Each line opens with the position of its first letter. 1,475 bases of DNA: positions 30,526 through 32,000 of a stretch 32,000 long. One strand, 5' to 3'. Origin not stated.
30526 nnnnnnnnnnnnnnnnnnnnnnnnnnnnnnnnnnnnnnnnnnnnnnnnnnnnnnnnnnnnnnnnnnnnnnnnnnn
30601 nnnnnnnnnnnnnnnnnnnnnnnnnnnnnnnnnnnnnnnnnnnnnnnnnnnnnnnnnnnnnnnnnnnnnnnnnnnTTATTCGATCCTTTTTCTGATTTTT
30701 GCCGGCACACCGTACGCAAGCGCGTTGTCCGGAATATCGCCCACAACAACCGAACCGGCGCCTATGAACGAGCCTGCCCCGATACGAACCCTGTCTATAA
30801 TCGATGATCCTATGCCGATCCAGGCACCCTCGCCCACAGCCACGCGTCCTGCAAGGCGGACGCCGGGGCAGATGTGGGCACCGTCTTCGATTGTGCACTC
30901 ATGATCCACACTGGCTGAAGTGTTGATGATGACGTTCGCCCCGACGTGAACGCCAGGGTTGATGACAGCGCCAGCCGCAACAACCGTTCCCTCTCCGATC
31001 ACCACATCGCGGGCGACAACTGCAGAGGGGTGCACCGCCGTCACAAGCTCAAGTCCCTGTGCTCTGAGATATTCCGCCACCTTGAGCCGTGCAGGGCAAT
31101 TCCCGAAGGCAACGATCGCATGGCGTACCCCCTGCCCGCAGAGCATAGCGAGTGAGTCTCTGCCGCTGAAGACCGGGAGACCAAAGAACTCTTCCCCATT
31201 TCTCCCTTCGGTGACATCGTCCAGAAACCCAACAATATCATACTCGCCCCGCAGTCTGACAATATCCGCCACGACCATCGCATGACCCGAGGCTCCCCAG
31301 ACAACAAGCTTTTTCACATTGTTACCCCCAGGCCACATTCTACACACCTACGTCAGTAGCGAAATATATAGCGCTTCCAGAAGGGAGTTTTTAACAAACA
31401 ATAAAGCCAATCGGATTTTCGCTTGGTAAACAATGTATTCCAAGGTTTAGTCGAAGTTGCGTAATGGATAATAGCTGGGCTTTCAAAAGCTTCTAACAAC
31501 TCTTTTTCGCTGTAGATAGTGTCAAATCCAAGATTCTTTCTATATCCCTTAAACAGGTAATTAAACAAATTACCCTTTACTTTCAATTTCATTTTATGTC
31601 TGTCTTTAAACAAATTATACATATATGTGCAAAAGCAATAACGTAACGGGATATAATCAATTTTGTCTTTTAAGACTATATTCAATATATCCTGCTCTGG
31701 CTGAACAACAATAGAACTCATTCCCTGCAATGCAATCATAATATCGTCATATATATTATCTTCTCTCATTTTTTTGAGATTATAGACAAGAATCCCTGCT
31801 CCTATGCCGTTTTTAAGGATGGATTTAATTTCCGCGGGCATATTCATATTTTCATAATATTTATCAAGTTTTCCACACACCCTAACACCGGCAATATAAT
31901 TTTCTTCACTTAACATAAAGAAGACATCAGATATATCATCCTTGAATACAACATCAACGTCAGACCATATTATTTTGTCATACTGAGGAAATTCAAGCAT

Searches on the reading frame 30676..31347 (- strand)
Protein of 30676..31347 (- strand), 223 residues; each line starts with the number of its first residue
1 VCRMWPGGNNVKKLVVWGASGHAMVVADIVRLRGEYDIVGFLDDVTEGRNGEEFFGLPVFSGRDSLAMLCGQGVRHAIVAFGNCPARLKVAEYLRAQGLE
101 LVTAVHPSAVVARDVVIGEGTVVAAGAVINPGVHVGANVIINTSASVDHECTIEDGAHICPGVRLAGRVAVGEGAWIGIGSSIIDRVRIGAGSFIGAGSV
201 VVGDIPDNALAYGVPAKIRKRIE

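Call 57: search_protein_families(library=pfam, proteins=[window:30676-31347:-], max_evalue=0.0001)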
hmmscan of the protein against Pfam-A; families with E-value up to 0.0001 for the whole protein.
window:30676-31347:- (223 aa): 3 families
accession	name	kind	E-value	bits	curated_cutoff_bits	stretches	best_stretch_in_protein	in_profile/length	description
PF00132.30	Hexapep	-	2.6e-18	65.3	27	3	171-202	4-35/36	Bacterial transferase hexapeptide (six repeats)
PF17836.7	PglD_N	-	1.5e-17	64.3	23.4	1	13-94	1-78/78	PglD N-terminal domain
PF25084.1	LbH_EIF2B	-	5.2e-06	26.9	54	1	106-192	13-102/105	EIF2B subunit epsilon LbH domain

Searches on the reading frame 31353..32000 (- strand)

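Call 57: search_protein_families(library=pfam, proteins=[window:31353-32000:-], max_evalue=0.0001)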
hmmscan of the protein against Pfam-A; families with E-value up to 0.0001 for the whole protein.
window:31353-32000:- (215 aa): 1 family
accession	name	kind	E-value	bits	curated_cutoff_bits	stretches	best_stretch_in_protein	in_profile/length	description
PF01501.26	Glyco_transf_8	-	3.4e-24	86.2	24.3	1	4-188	96-250/253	Glycosyl transferase family 8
